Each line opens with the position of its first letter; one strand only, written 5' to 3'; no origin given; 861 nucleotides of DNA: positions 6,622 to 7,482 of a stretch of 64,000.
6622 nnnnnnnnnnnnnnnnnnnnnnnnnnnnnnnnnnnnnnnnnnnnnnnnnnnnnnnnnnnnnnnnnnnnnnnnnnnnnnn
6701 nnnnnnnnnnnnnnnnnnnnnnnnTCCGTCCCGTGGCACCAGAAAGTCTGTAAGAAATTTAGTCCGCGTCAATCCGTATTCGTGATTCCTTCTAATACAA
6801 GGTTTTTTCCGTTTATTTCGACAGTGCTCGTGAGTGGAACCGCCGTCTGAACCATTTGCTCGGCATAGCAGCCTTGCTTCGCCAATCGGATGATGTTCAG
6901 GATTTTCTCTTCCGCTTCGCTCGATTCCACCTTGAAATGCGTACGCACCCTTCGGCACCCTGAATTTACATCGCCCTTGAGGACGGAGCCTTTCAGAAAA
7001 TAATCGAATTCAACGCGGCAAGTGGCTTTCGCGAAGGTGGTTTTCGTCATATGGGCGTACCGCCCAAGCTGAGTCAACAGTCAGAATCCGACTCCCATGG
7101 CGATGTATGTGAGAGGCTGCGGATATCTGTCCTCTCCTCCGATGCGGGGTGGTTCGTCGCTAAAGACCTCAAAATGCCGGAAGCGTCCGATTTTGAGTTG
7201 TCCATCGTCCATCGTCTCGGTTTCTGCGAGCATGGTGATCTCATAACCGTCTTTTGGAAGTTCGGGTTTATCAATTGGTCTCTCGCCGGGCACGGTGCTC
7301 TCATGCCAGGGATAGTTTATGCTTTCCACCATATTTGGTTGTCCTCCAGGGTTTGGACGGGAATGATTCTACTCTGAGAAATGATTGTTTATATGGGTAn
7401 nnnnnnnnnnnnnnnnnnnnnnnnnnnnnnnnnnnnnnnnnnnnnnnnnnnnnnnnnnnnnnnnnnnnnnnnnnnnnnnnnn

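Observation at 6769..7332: OsmC-like gene with a single in-frame UGA exactly at the catalytic-Cys position, a candidate selenoprotein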

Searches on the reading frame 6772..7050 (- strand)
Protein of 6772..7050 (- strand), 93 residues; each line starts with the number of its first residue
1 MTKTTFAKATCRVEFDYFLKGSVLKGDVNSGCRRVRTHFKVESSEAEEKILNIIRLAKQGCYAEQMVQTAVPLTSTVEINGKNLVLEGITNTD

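Call 63: find_encoding_contigs(protein=window:6772-7050:-, flank=4000, max_places=3)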
Protein seq(93 aa) (93 aa): no gene with exactly this product is on record in the collection.

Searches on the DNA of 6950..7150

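Call 68: search_rna_families(source=window, start=6950, end=7150, threshold=evalue, max_evalue=10)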
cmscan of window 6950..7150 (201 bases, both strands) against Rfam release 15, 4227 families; matches with E-value up to 10: 2.
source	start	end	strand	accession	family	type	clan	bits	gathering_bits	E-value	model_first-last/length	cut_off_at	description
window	7063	7145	-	RF00777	mir-541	Gene; miRNA;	-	14.3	44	2.1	1-84/84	no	mir-541 microRNA precursor family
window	7019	7037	-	RF02180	ST7-AS1_2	Gene; lncRNA;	-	9.4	50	6.9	92-110/110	no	ST7 antisense RNA 1 conserved region 2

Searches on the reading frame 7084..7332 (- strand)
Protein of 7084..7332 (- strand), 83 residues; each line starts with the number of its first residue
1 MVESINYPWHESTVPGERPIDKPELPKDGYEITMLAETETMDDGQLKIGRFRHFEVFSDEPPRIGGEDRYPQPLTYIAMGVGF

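Call 62: list_cluster_members(proteins=[window:7084-7332:-, window:6772-7077:-, window:6772-7050:-])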
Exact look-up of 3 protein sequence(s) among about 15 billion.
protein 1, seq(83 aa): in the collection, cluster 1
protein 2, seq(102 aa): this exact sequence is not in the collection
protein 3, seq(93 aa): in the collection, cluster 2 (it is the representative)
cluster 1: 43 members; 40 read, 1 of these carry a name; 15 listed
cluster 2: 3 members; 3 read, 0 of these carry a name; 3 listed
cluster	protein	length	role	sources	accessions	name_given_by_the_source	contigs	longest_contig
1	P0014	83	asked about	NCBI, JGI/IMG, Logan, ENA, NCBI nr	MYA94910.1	MAG: hypothetical protein F4X91_00640 [Nitrospinae bacterium] | hypothetical protein [Nitrospinota bacterium]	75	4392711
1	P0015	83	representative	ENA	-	-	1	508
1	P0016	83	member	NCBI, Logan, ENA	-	-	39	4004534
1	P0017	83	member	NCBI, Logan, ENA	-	-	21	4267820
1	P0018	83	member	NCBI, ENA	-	-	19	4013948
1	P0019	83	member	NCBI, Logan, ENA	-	-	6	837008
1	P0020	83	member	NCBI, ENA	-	-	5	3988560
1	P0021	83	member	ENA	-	-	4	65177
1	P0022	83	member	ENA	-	-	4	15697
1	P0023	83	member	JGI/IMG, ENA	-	-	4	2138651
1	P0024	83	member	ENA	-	-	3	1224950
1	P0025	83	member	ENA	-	-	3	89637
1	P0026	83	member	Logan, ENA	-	-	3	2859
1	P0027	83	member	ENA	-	-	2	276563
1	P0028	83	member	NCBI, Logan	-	-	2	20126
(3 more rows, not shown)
